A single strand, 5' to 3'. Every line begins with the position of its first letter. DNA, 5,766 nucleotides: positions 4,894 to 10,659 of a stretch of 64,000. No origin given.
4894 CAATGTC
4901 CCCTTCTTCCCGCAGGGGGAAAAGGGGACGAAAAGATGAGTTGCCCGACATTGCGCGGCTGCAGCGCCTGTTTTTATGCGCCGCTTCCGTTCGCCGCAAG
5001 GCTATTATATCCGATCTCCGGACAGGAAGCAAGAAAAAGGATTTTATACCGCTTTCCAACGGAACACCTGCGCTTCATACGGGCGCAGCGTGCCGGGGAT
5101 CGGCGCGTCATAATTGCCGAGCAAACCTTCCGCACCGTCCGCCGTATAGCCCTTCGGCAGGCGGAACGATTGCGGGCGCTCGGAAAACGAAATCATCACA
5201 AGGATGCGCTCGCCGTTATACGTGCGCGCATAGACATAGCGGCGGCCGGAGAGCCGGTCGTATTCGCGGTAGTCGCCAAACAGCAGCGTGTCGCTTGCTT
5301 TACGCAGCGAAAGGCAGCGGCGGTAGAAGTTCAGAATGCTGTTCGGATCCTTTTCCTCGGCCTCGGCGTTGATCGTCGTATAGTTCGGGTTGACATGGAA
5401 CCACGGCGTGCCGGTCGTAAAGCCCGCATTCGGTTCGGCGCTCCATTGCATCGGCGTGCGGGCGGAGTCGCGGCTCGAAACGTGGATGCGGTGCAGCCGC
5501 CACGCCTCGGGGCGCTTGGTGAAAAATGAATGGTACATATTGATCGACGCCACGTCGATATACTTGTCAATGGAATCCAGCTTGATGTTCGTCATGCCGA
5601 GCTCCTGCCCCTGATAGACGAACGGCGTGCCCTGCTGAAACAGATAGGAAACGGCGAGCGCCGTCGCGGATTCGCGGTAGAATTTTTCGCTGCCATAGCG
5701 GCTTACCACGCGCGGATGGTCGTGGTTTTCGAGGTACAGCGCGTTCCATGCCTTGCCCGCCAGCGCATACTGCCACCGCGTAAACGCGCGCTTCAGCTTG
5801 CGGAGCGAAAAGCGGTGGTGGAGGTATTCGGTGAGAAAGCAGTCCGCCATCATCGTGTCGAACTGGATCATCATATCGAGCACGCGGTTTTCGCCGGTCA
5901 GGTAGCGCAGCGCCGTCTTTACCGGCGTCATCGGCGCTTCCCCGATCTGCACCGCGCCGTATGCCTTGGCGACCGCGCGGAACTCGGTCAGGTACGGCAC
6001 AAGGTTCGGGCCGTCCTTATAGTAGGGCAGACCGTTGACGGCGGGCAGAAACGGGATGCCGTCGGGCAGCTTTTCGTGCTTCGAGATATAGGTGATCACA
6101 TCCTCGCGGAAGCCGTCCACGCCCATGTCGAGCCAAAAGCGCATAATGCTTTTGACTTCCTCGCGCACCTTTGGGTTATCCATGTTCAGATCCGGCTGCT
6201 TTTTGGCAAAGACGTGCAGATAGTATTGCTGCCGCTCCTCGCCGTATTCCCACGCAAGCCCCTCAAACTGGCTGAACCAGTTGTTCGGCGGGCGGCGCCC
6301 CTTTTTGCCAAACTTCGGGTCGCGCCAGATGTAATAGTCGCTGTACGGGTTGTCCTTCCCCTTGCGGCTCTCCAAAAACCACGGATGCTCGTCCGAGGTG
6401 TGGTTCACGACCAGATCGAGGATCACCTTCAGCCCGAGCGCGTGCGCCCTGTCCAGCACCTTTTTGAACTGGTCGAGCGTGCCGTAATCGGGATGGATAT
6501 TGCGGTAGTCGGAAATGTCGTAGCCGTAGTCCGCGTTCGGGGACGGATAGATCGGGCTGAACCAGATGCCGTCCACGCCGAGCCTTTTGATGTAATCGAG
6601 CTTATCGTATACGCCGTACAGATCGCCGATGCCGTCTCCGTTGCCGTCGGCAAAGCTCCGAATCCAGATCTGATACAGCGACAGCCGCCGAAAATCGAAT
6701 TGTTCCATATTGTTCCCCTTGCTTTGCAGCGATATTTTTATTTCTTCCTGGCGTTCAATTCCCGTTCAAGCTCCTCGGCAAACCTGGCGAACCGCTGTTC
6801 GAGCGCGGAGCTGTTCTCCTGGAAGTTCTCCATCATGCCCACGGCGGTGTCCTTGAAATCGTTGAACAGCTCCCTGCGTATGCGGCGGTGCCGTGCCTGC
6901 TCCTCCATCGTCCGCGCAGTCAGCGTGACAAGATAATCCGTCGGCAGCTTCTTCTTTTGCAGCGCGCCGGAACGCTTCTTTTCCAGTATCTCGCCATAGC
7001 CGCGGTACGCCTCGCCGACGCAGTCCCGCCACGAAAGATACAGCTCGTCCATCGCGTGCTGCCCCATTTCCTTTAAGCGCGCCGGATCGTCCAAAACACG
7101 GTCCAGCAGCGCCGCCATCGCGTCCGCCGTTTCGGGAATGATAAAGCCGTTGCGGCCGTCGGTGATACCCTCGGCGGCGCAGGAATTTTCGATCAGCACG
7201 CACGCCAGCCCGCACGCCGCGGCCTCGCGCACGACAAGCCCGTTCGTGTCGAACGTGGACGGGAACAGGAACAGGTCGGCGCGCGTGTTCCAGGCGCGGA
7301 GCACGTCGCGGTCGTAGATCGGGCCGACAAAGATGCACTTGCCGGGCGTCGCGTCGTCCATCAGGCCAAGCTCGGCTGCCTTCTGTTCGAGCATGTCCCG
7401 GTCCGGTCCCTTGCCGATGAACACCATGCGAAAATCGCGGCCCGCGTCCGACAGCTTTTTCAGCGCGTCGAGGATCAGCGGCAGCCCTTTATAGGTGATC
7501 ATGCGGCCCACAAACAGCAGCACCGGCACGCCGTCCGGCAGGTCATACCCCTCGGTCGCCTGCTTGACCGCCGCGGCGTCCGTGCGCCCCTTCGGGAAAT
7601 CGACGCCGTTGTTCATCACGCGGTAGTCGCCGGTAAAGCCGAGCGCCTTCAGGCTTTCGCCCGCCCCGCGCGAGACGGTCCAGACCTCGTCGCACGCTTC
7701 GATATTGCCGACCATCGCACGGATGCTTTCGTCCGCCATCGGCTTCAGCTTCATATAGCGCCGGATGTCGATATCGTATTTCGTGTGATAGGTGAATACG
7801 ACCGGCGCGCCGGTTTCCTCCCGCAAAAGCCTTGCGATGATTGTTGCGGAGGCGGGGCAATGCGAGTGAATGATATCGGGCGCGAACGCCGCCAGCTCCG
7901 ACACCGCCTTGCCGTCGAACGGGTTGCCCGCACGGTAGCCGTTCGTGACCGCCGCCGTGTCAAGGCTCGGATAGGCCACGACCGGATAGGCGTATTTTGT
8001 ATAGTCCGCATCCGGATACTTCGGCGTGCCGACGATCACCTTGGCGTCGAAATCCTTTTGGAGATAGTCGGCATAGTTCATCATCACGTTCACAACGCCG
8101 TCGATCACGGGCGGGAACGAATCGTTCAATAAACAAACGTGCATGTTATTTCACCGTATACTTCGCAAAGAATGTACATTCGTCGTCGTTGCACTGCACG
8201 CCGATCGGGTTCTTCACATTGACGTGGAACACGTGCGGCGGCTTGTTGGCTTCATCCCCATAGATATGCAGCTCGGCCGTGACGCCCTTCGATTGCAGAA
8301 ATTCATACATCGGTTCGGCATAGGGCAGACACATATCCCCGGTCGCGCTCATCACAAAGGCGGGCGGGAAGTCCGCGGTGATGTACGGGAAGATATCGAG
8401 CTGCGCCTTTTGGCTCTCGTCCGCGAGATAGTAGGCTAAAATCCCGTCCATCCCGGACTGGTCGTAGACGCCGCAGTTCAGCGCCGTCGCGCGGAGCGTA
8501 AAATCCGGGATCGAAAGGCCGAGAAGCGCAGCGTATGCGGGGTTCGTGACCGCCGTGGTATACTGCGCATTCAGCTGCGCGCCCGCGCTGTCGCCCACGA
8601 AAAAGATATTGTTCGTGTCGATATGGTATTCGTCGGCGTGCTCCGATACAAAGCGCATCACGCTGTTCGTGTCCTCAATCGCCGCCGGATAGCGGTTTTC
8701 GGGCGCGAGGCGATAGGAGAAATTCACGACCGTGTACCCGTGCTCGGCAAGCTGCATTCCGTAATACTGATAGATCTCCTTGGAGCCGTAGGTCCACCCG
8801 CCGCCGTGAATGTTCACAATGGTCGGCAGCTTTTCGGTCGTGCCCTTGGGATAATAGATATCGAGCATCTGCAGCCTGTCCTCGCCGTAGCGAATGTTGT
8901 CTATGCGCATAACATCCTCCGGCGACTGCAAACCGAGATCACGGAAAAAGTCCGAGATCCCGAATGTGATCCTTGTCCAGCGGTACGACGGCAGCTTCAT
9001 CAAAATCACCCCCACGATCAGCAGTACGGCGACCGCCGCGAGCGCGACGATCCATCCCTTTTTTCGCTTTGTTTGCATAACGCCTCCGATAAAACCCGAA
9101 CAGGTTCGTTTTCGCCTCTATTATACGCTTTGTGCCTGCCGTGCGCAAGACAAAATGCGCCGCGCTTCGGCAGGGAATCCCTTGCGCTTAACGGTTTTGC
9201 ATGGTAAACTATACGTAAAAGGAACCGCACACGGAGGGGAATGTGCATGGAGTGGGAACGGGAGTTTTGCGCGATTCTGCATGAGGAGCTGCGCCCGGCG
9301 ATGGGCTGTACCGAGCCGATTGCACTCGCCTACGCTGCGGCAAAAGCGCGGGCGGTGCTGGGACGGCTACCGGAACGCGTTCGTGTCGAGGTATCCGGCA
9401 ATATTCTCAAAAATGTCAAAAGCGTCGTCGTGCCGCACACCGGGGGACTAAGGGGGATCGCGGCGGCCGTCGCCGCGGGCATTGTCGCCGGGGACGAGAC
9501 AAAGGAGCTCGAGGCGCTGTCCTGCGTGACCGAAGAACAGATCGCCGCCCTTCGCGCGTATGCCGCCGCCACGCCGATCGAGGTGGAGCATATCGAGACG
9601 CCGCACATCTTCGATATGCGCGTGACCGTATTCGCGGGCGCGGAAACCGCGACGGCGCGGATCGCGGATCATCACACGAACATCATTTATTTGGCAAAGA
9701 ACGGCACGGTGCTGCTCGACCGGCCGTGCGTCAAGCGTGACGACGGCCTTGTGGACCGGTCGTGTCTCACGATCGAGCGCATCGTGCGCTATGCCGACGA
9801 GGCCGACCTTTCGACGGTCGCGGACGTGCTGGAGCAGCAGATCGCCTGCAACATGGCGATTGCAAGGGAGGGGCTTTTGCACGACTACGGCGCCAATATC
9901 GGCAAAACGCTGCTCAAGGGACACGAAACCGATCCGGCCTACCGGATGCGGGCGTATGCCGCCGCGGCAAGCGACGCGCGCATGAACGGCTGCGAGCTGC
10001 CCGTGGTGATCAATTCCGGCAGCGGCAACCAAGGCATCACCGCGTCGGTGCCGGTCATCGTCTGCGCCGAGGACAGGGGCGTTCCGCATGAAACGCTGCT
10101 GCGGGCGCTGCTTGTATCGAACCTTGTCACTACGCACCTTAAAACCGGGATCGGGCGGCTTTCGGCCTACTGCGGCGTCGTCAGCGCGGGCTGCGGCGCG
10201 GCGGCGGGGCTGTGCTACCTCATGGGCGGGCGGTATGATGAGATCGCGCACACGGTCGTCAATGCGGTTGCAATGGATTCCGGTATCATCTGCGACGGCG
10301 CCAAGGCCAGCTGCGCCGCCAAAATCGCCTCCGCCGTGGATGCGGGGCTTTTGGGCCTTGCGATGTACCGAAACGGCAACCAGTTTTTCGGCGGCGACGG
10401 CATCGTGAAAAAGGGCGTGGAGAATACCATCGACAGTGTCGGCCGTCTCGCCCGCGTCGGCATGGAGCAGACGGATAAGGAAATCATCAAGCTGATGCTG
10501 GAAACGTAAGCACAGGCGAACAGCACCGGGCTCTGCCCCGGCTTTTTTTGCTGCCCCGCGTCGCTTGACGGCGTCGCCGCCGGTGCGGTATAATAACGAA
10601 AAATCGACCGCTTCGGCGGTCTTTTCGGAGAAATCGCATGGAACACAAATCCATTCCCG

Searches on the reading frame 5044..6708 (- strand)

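Call 19: search_protein_families(library=pfam, proteins=[window:5044-6708:-])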
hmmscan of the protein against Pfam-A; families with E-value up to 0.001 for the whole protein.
window:5044-6708:- (554 aa): 2 families
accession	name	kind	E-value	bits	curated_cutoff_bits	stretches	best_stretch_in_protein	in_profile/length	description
PF00128.31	Alpha-amylase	-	9.4e-146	487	22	1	13-475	1-443/446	Alpha amylase, catalytic domain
PF16657.11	Malt_amylase_C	-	5.4e-05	23.6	27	1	489-544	12-71/75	Maltogenic Amylase, C-terminal domain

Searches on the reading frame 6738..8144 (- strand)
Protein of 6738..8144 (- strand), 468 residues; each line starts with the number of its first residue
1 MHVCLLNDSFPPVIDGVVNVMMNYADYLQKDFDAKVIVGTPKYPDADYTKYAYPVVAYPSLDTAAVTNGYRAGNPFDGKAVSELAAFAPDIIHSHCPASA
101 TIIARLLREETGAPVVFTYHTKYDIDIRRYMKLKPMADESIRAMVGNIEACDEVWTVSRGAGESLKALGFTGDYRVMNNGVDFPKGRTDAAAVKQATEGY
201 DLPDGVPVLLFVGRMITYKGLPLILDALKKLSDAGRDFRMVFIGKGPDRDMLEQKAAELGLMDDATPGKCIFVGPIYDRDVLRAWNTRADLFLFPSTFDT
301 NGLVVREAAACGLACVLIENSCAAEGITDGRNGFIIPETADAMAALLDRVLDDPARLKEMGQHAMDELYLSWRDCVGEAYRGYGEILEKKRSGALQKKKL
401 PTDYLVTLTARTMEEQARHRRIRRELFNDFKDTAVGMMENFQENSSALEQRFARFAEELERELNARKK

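Call 19: search_protein_families(library=pfam, proteins=[window:6738-8144:-])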
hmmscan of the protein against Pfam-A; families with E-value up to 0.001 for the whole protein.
window:6738-8144:- (468 aa): 6 families
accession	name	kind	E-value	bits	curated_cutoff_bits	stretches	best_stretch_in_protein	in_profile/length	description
PF00534.26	Glycos_transf_1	-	8.2e-29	100.8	26.4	1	201-364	10-169/172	Glycosyl transferases group 1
PF13692.12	Glyco_trans_1_4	-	2e-24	86.9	27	1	207-353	2-142/142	Glycosyl transferases group 1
PF13439.12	Glyco_transf_4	-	2.8e-19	70.2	28.5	1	14-182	1-167/170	Glycosyltransferase Family 4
PF13579.12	Glyco_trans_4_4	-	1.5e-11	45.3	29.7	1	16-180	2-158/158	Glycosyl transferase 4-like domain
PF20706.3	GT4-conflict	-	2.9e-09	36.8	26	1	203-376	194-382/385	Family 4 Glycosyltransferase in conflict systems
PF13524.12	Glyco_trans_1_2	-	0.00085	19.7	25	0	284-366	42-127/144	Glycosyl transferase-like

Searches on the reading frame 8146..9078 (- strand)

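Call 19: search_protein_families(library=pfam, proteins=[window:8146-9078:-])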
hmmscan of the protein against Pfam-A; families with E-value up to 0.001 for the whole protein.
window:8146-9078:- (310 aa): 4 families
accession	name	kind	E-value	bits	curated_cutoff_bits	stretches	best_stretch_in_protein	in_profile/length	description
PF20434.5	BD-FAE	-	2e-33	116.2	26.8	1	72-175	1-108/215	BD-FAE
PF07859.19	Abhydrolase_3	-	4.3e-31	108.8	25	1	87-276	1-204/210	alpha/beta hydrolase fold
PF00135.34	COesterase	-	9.2e-11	41.8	27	1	64-169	81-196/515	Carboxylesterase family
PF00326.27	Peptidase_S9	-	0.00045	20.2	22.6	1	140-276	48-185/213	Prolyl oligopeptidase family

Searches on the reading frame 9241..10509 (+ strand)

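Call 19: search_protein_families(library=pfam, proteins=[window:9241-10509:+])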
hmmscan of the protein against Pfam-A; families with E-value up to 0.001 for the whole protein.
window:9241-10509:+ (422 aa): 1 family
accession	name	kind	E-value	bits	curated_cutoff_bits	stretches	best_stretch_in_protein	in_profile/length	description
PF03313.21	SDH_alpha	-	1.3e-62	212.3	26.4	1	88-417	2-260/260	Serine dehydratase alpha chain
